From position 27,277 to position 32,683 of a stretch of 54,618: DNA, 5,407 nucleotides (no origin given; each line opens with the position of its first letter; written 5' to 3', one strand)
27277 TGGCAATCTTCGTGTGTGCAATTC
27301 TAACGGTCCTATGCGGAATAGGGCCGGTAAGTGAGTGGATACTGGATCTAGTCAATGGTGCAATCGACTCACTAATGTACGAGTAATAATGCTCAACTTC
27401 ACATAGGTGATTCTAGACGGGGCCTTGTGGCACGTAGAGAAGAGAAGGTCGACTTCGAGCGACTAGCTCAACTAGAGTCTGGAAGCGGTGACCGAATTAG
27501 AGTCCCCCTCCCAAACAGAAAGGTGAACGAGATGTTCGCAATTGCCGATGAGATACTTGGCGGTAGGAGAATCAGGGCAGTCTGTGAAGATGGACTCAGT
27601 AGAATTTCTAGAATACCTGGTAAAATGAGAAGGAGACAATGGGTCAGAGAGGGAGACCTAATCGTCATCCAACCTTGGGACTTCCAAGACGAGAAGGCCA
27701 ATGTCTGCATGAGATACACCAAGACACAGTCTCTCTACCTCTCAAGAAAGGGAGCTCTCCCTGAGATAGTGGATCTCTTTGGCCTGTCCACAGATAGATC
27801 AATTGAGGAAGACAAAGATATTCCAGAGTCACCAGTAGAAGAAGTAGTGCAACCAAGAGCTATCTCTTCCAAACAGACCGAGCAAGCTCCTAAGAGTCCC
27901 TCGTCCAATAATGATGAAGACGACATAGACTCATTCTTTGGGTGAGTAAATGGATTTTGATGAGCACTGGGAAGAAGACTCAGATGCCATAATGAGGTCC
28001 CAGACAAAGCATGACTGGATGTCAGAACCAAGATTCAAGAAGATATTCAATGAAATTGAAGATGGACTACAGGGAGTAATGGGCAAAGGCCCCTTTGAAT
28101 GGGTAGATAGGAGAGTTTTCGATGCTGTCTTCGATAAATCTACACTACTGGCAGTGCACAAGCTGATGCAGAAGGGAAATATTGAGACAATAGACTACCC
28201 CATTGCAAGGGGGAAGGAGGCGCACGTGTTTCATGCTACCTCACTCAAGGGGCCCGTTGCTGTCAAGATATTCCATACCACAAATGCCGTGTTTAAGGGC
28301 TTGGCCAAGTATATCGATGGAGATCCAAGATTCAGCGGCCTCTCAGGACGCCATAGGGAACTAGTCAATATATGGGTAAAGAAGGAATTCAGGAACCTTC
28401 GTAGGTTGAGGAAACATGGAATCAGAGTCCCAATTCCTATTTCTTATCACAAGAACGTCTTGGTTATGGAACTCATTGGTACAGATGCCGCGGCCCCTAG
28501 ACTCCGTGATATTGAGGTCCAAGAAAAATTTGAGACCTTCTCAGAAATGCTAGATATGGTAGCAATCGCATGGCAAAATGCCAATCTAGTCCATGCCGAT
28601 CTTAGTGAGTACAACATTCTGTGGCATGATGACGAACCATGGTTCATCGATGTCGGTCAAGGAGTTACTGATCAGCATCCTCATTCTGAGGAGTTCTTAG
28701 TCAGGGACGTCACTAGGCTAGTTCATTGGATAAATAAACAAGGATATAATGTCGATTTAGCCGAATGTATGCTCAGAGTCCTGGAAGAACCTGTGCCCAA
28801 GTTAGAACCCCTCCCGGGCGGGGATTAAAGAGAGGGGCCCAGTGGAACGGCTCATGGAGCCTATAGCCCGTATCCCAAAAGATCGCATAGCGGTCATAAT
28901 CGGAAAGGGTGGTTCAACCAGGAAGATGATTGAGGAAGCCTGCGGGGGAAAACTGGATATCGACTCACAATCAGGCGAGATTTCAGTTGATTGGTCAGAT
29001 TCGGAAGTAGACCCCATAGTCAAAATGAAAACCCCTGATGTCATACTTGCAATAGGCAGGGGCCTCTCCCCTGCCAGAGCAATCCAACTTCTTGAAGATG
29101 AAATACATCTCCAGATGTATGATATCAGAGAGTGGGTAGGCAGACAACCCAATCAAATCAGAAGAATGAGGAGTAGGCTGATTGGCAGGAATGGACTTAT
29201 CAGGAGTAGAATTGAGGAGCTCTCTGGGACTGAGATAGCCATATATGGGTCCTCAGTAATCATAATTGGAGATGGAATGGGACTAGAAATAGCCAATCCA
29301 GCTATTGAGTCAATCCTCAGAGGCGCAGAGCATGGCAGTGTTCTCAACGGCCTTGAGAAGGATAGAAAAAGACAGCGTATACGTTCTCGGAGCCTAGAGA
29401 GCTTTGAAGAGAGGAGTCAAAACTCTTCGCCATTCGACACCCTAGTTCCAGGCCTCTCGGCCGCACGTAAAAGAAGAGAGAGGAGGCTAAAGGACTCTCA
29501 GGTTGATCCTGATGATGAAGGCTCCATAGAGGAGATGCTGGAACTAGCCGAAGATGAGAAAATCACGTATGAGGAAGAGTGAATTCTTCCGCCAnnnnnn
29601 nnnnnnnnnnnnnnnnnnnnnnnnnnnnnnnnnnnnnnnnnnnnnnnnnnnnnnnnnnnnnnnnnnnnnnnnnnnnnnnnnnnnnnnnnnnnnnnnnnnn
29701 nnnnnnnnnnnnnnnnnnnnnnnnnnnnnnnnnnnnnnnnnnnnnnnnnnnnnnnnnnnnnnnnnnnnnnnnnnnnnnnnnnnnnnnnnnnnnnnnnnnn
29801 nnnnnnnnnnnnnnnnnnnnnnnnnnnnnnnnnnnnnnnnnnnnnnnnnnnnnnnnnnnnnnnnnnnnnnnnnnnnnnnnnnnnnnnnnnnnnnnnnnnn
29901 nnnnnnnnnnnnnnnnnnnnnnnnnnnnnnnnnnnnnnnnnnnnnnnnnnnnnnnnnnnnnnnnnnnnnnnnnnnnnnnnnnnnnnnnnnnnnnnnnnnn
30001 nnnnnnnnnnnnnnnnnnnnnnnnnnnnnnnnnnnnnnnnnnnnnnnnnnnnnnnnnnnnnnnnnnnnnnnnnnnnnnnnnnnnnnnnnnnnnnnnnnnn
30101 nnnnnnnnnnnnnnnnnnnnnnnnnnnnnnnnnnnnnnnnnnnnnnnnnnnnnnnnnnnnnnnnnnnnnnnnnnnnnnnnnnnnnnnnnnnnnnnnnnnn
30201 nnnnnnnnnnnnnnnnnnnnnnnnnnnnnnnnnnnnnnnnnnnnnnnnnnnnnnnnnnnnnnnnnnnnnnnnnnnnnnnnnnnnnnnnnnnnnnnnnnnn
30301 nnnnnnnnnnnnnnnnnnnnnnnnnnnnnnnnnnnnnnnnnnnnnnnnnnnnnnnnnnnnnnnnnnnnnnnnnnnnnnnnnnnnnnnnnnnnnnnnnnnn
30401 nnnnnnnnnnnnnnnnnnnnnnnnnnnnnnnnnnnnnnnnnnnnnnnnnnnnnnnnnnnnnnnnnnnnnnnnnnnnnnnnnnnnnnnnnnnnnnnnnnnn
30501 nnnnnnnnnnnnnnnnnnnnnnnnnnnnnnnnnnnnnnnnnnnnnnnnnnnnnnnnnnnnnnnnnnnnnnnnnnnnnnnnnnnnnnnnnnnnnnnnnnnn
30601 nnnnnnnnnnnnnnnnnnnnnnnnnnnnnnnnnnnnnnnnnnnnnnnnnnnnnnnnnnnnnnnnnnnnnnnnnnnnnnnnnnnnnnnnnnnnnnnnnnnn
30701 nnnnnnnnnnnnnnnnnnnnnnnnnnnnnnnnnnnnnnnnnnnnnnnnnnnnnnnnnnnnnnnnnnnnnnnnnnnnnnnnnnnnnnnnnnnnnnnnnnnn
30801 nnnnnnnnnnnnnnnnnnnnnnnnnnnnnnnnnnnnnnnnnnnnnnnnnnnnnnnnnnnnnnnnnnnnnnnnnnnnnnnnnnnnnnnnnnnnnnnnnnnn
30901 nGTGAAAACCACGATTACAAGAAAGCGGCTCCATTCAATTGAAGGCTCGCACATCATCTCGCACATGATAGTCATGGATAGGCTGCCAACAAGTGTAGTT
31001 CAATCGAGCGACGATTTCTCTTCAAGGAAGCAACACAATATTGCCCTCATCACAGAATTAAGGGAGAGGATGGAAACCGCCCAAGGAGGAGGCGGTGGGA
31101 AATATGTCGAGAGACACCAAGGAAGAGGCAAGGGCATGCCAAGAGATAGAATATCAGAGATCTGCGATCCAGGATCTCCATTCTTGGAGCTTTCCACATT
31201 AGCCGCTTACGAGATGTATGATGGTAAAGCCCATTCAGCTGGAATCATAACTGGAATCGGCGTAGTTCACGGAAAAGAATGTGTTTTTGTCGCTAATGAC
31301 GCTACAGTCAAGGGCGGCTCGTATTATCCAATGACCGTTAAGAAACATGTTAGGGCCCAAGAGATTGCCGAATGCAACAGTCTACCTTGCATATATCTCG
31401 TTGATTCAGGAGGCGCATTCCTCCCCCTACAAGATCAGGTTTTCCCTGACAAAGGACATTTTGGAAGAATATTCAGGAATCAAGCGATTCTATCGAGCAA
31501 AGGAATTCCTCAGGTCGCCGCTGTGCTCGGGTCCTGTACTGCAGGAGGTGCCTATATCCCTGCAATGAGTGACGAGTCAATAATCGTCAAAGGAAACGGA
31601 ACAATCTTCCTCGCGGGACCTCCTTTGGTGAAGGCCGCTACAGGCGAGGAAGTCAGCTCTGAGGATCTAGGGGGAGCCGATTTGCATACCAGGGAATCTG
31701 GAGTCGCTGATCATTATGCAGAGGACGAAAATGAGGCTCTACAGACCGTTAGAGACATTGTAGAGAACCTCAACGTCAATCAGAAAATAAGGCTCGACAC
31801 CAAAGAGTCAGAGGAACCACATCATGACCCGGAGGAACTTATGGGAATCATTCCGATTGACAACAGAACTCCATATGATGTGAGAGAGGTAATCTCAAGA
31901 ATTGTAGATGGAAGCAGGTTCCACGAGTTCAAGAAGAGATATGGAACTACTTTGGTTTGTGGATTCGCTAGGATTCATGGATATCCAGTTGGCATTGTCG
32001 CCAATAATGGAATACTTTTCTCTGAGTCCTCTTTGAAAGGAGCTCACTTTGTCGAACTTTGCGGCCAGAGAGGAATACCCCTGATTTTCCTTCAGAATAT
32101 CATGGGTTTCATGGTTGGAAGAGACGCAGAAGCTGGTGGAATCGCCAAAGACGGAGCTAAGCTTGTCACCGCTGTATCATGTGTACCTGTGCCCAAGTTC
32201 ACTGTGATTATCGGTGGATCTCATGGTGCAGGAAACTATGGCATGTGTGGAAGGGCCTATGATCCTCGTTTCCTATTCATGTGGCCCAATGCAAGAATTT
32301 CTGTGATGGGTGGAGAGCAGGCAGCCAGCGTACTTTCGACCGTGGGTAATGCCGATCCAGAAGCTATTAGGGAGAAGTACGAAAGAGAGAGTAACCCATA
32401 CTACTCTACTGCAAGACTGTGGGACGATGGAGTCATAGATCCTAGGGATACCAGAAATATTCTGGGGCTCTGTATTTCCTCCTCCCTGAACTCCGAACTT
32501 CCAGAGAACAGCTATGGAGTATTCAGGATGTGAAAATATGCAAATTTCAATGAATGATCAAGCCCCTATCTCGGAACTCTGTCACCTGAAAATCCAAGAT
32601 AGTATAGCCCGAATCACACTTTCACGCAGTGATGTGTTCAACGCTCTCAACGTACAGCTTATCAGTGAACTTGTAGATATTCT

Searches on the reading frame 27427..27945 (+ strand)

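Call 55: search_protein_families(library=pfam, proteins=[window:27427-27945:+], max_evalue=0.00001)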
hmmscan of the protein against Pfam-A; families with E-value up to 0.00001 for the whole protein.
window:27427-27945:+ (172 aa): 1 family
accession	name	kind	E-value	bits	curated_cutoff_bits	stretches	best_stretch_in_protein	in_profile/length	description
PF01176.25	eIF-1a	-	1.6e-16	60.2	30.2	1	34-96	1-64/64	Translation initiation factor 1A / IF-1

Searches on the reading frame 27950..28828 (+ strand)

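Call 55: search_protein_families(library=pfam, proteins=[window:27950-28828:+], max_evalue=0.00001)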
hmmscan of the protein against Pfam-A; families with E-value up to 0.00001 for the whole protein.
window:27950-28828:+ (292 aa): 1 family
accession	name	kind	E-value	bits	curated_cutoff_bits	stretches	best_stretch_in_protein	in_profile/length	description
PF01163.29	RIO1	-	1.6e-54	184.8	22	1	93-267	2-180/187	RIO domain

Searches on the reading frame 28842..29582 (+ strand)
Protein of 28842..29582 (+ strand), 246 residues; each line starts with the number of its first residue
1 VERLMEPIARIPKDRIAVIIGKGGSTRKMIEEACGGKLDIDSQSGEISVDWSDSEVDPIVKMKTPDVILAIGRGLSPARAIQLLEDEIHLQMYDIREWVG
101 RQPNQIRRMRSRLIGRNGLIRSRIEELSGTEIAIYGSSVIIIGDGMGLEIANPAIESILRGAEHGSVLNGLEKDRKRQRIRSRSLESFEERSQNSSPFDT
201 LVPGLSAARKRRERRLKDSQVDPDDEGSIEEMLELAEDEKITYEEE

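Call 55: search_protein_families(library=pfam, proteins=[window:28842-29582:+], max_evalue=0.00001)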
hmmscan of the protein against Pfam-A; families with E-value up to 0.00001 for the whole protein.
window:28842-29582:+ (246 aa): 1 family
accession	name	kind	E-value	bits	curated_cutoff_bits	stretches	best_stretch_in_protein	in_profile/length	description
PF00013.35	KH_1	-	4.9e-10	39.5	21.5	1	11-46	6-42/66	KH domain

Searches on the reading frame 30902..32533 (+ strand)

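Call 55: search_protein_families(library=pfam, proteins=[window:30902-32533:+], max_evalue=0.00001)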
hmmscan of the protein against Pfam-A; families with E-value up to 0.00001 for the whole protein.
window:30902-32533:+ (543 aa): 2 families
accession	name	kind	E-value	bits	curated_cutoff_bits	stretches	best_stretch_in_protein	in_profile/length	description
PF01039.27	Carboxyl_trans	-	1.2e-149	499.6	22.3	1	73-530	3-480/493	Carboxyl transferase domain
PF03255.19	ACCA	-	2.3e-11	43.9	23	0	115-228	94-212/310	Acetyl co-enzyme A carboxylase carboxyltransferase-like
